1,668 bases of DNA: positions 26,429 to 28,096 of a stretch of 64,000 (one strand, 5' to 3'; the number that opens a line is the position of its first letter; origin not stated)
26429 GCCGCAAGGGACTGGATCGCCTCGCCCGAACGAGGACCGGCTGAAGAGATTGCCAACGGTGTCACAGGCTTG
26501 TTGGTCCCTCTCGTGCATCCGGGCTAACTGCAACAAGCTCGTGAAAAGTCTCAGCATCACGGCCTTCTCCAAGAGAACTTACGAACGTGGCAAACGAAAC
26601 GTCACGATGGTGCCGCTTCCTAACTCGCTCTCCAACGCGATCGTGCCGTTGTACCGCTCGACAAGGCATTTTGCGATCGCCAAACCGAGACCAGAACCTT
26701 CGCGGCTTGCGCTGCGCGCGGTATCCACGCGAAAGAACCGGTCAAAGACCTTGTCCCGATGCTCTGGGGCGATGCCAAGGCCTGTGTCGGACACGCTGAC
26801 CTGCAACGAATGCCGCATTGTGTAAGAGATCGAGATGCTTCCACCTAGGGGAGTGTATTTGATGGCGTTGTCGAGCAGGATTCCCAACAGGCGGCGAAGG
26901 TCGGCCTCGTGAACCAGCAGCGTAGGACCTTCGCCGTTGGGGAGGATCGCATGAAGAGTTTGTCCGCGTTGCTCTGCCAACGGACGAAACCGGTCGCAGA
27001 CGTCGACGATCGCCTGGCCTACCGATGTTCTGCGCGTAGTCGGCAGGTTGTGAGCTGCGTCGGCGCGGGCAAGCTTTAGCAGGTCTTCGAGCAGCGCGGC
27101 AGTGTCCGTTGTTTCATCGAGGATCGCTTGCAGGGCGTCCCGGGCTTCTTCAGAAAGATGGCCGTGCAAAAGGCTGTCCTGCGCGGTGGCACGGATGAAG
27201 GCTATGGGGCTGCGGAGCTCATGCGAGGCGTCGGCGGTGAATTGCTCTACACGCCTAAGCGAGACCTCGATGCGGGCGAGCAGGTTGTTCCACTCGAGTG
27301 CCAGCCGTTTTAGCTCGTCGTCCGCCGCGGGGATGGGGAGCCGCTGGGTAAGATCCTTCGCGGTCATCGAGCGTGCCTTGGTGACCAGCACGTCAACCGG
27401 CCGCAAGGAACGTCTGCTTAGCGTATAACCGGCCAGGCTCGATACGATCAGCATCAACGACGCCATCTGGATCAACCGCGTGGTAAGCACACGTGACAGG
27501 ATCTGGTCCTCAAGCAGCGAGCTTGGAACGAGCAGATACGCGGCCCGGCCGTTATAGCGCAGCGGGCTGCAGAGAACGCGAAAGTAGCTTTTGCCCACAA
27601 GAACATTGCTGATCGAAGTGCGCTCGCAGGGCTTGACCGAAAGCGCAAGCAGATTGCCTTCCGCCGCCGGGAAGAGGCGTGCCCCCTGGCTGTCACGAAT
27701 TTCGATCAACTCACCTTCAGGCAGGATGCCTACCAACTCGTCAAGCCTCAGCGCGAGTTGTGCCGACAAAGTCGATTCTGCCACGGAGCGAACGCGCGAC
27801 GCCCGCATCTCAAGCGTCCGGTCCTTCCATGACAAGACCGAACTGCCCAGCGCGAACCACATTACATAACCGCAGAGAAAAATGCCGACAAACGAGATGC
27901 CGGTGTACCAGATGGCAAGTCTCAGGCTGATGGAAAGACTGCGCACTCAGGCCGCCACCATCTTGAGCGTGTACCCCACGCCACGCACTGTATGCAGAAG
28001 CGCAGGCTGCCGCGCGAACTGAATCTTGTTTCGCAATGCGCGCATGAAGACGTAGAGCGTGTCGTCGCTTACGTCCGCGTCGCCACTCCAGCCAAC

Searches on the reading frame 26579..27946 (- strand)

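Call 53: search_protein_families(library=ncbifam, proteins=[window:26579-27946:-], max_evalue=0.00001)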
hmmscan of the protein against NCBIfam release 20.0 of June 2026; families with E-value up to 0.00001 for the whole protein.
window:26579-27946:- (455 aa): 79 families (the best 25 are shown)
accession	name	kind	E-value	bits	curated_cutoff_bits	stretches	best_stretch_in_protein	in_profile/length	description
TIGR01386.1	cztS_silS_copS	subfamily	1.1e-71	242.2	292.55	1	4-449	2-453/457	heavy metal sensor histidine kinase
NF041735.1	hist_kin_RppB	equivalog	1e-56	192.6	400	1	226-453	209-438/438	two-component system sensor histidine kinase RppB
NF033092.0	HK_WalK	equivalog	1.7e-51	175.5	725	1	234-453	373-593/594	cell wall metabolism sensor histidine kinase WalK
NF007345.0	PRK09835.1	subfamily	4.9e-50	170.5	423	1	120-454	146-480/482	Cu(+)/Ag(+) sensor histidine kinase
NF046044.1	PnpS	equivalog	5.9e-49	167.1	400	1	234-453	171-390/390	two-component system histidine kinase PnpS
NF045903.1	CuHisKinLciSLeg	equivalog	1.7e-47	162.6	700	1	161-452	70-356/357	copper-responsive two-component system sensor histidine kinase LciS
TIGR02966.1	phoR_proteo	equivalog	3.9e-46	157.6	334.2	1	234-451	115-332/333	phosphate regulon sensor histidine kinase PhoR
NF012163.2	BaeS_SmeS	equivalog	8.4e-43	146.9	500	1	161-443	169-448/457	sensor histidine kinase efflux regulator BaeS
NF040691.1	MtrAB_MtrB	equivalog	5.9e-42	144.3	450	1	137-454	171-492/507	MtrAB system histidine kinase MtrB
NF007837.0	PRK10549.1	equivalog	3.9e-39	134.7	603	1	162-453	170-457/466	envelope stress sensor histidine kinase BaeS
NF008312.0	PRK11100.1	equivalog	5.7e-36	124.4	356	1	156-454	182-474/477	two-component system sensor histidine kinase CreC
NF033093.1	HK_VicK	exception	8.3e-34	117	680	1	234-453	210-434/448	cell wall metabolism sensor histidine kinase VicK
TIGR02956.1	TMAO_torS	equivalog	2.5e-32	111.9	676.5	1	235-453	466-681/967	TMAO reductase system sensor histidine kinase/response regulator TorS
NF052314.1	T9SS_HK_PorY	subfamily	5.8e-32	111.3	350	1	121-437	99-404/418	PorY family sensor histidine kinase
NF008235.0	PRK11006.1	equivalog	2.1e-31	109.3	390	1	235-454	206-423/431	phosphate regulon sensor histidine kinase PhoR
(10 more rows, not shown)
